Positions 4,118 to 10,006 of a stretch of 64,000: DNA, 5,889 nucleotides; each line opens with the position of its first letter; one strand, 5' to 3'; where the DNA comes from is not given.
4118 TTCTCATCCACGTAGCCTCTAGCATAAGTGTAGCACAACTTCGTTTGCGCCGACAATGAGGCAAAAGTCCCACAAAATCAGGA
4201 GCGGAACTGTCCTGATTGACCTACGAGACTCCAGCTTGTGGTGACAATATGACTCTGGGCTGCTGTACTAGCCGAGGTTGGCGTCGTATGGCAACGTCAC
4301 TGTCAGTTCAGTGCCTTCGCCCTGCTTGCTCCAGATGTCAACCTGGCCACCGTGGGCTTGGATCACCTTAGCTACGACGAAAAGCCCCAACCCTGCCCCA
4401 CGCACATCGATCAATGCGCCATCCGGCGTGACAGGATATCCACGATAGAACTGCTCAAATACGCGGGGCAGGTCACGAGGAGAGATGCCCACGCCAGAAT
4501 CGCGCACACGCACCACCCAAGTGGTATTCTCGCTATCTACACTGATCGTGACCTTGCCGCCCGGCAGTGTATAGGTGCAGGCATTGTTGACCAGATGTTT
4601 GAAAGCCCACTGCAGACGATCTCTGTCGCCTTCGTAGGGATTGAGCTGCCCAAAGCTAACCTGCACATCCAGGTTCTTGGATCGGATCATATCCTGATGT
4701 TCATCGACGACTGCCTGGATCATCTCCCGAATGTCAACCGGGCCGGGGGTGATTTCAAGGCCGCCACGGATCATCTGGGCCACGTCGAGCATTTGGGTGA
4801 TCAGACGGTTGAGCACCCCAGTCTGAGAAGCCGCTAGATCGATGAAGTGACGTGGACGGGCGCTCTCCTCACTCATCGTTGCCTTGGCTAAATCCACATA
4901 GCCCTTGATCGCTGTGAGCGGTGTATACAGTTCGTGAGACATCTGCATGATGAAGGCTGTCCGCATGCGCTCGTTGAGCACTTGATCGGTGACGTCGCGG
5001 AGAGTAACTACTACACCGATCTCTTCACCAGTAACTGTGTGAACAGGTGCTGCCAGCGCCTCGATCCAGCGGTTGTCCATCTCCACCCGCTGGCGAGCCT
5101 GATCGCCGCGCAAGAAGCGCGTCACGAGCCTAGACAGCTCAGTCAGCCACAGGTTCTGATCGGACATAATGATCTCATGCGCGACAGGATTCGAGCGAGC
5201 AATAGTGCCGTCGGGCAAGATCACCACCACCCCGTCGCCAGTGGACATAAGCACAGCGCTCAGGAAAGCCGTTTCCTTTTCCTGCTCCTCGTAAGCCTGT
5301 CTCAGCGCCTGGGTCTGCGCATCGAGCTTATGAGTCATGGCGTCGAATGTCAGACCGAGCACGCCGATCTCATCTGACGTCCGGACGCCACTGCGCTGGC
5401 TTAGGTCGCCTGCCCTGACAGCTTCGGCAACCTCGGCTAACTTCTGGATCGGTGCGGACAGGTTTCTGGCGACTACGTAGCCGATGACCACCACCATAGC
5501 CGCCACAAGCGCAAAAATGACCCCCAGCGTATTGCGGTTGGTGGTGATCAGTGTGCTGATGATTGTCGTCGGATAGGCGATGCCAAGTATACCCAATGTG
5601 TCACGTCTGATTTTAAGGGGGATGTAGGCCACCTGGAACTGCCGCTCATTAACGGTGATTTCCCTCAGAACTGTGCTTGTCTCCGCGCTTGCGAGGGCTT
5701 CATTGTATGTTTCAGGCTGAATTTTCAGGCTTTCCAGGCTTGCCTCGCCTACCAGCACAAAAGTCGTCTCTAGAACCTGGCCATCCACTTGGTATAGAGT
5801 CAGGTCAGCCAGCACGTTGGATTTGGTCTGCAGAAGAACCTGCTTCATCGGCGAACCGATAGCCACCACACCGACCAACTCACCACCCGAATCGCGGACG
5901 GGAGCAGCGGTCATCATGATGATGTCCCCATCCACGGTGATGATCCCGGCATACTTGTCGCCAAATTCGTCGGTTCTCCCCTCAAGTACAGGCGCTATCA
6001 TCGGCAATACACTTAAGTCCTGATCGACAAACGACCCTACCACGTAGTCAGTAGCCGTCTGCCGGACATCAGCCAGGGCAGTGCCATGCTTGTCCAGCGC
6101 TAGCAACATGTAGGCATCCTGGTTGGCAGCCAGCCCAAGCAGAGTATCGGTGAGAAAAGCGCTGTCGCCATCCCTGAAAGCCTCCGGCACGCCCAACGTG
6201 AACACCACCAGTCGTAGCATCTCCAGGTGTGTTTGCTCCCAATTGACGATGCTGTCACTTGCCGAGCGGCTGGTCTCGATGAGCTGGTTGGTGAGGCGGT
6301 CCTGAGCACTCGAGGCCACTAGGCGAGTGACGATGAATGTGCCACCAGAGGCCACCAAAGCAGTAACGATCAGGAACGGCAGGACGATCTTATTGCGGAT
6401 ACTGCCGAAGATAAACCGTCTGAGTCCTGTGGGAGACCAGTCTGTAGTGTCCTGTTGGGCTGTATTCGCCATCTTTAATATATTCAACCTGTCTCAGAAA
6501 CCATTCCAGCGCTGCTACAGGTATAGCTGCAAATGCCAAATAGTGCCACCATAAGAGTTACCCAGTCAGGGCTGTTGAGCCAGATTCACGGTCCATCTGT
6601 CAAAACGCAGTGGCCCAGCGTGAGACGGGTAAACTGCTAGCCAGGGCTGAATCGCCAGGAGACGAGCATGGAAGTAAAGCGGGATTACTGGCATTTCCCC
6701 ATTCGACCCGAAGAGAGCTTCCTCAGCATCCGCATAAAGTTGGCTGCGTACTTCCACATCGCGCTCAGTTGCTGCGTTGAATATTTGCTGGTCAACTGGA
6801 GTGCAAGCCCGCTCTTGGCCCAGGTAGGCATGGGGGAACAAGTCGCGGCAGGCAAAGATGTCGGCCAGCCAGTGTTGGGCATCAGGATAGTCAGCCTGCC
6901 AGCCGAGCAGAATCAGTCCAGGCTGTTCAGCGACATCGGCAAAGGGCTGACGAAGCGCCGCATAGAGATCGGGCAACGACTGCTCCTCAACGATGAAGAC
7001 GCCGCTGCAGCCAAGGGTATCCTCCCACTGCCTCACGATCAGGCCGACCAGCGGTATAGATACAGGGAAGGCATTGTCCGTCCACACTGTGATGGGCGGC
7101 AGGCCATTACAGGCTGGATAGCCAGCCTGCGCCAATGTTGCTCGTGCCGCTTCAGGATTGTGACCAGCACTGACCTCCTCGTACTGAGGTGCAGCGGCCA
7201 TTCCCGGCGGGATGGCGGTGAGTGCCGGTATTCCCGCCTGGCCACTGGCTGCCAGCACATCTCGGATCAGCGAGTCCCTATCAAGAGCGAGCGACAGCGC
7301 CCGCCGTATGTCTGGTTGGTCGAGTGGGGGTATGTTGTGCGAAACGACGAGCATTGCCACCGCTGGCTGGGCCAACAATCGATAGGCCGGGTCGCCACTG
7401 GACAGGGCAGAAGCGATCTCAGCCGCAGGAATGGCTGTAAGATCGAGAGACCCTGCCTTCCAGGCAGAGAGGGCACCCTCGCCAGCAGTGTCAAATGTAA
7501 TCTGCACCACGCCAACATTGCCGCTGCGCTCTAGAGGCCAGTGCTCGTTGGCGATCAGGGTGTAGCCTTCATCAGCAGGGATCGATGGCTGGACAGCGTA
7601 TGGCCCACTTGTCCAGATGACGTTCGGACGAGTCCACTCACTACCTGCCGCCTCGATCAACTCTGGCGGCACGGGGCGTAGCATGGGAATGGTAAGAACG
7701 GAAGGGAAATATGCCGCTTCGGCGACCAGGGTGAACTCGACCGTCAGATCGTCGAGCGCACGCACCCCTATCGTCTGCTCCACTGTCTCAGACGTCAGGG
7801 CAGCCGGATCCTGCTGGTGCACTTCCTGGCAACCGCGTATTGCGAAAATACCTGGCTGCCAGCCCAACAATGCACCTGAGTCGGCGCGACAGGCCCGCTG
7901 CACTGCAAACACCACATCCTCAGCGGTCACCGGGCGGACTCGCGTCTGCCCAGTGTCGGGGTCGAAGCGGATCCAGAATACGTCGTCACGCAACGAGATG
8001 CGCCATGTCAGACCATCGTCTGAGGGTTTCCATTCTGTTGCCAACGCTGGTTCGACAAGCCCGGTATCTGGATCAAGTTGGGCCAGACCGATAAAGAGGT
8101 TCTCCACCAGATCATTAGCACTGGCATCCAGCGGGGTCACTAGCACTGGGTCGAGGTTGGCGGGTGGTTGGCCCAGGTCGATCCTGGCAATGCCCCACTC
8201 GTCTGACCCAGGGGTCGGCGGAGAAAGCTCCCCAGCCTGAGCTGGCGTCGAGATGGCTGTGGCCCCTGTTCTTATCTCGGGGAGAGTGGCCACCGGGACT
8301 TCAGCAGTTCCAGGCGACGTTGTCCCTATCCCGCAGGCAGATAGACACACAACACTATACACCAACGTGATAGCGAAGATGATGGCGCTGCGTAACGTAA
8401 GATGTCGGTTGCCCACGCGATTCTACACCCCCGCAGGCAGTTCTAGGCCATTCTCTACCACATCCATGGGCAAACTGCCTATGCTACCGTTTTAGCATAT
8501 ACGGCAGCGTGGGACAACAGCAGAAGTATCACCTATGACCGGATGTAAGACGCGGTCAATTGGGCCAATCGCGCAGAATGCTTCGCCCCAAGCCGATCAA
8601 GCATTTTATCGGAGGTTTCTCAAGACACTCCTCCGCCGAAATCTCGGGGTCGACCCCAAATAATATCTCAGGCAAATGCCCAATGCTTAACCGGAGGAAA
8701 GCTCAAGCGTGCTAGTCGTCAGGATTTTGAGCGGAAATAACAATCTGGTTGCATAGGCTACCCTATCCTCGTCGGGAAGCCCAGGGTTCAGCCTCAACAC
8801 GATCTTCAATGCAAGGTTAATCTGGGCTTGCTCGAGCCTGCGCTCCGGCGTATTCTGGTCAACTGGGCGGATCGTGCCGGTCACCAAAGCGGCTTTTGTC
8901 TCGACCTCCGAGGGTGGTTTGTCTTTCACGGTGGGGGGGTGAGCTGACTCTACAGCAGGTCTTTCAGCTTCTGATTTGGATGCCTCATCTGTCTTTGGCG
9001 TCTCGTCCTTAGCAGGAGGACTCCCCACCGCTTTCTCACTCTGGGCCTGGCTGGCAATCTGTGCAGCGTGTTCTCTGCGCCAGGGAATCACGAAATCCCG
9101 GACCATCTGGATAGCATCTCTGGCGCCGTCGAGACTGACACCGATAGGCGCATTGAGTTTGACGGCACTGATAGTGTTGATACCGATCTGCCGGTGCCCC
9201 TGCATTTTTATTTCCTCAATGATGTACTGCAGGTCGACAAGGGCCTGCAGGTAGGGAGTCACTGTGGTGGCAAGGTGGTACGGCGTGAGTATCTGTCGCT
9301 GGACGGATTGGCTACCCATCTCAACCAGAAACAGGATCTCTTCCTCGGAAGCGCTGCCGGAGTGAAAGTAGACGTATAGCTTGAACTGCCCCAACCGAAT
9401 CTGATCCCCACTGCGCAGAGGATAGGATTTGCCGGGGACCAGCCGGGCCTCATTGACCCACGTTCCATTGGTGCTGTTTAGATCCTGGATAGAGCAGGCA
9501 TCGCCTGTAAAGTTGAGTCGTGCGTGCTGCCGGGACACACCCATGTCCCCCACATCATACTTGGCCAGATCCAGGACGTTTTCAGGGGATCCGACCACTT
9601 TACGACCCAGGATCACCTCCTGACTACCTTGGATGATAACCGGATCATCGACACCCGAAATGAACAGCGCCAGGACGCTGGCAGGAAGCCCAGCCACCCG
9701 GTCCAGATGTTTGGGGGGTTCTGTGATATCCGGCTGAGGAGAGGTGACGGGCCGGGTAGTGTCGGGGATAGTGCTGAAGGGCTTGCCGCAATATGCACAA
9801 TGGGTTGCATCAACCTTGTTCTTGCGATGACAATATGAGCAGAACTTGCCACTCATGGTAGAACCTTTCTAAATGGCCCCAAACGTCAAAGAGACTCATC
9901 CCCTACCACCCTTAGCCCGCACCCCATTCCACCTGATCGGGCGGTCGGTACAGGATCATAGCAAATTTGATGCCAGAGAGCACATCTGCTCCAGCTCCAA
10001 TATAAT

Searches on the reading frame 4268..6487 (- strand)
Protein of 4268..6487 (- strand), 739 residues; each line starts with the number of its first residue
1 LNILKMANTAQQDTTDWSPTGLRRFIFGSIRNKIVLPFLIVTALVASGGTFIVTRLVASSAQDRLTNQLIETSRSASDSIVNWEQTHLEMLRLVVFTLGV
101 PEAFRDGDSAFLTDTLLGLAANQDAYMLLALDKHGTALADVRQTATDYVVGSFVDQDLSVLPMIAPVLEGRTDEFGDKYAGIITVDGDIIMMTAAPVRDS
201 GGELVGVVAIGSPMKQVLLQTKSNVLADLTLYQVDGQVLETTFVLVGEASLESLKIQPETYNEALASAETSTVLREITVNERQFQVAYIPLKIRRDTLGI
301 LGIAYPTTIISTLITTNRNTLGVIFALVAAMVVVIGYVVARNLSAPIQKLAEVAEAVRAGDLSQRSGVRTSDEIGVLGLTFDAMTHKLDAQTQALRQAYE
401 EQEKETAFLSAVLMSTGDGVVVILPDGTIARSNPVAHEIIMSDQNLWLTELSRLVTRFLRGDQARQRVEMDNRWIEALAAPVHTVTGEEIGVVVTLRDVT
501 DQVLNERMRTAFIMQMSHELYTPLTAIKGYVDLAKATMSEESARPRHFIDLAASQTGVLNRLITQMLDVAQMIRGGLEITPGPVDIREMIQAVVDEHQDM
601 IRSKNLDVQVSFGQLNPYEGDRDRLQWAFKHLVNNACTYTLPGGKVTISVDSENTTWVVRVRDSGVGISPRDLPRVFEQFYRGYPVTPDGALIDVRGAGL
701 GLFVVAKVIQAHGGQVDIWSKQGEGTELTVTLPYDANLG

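Call 74: search_protein_families(library=pfam, proteins=[window:4268-6487:-], max_evalue=0.00001)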
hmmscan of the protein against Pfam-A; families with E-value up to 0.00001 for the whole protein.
window:4268-6487:- (739 aa): 7 families
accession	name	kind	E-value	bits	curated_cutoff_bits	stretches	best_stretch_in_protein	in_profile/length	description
PF02518.31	HATPase_c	-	5.9e-25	88.3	26.4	1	620-735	1-110/111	Histidine kinase-, DNA gyrase B-, and HSP90-like ATPase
PF14827.12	dCache_3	-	2.1e-14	54.1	25.7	1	64-306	3-234/239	Double sensory domain of two-component sensor kinase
PF00672.30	HAMP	-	5.5e-13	49.5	25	1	338-389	1-52/53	HAMP domain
PF00512.31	HisKA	-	2.1e-11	44.1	26.9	1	509-572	2-63/66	His Kinase A (phospho-acceptor) domain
PF17202.10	sCache_3_3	-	2.5e-08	34.6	28.8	0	222-314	14-104/107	Single cache domain 3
PF08448.16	PAS_4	-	3.8e-07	30.7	23.1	0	450-502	51-108/110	PAS fold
PF13596.12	PAS_10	-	7.7e-06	26.9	22.1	0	449-500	53-106/106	PAS domain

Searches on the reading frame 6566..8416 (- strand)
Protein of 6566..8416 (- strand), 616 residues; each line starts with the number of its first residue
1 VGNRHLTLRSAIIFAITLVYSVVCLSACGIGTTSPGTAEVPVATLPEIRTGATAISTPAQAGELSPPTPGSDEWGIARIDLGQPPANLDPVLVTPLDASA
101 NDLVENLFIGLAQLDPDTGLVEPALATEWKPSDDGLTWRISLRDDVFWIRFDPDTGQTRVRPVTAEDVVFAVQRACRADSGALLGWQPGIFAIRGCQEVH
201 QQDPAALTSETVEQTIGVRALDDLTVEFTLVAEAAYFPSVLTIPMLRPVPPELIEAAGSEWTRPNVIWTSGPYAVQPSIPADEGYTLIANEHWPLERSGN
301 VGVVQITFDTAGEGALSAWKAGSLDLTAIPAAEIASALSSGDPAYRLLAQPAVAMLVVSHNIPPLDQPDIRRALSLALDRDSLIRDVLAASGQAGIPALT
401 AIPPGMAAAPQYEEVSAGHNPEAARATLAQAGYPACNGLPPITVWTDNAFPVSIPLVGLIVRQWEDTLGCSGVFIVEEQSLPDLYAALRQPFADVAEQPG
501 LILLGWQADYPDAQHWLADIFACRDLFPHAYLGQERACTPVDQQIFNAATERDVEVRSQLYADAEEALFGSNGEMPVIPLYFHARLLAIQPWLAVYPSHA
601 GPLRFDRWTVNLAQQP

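Call 74: search_protein_families(library=pfam, proteins=[window:6566-8416:-], max_evalue=0.00001)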
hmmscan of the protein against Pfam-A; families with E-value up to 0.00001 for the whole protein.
window:6566-8416:- (616 aa): 1 family
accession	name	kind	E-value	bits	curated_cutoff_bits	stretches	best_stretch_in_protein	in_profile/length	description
PF00496.27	SBP_bac_5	-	3e-48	165.3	32.4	1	121-523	2-363/368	Bacterial extracellular solute-binding proteins, family 5 Middle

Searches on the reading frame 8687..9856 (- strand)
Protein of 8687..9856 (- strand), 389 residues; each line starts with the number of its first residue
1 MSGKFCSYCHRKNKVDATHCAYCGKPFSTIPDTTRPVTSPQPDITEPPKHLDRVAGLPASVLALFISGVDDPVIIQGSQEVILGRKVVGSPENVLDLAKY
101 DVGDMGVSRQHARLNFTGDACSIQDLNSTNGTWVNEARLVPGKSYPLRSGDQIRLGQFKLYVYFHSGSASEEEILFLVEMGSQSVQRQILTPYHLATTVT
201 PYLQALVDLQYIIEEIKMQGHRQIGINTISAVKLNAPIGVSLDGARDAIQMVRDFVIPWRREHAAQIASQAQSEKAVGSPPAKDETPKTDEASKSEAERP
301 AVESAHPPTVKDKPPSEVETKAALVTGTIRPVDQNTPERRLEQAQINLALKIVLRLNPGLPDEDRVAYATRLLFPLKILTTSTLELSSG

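Call 74: search_protein_families(library=pfam, proteins=[window:8687-9856:-], max_evalue=0.00001)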
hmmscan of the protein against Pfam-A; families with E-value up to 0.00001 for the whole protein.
window:8687-9856:- (389 aa): 2 families
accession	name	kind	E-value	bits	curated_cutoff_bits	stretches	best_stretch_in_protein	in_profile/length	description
PF00498.31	FHA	-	3.7e-17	62.9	20.7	1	83-156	3-67/67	FHA domain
PF16697.10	Yop-YscD_cpl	-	1.3e-09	38.6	33.2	1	87-162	20-90/94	Inner membrane component of T3SS, cytoplasmic domain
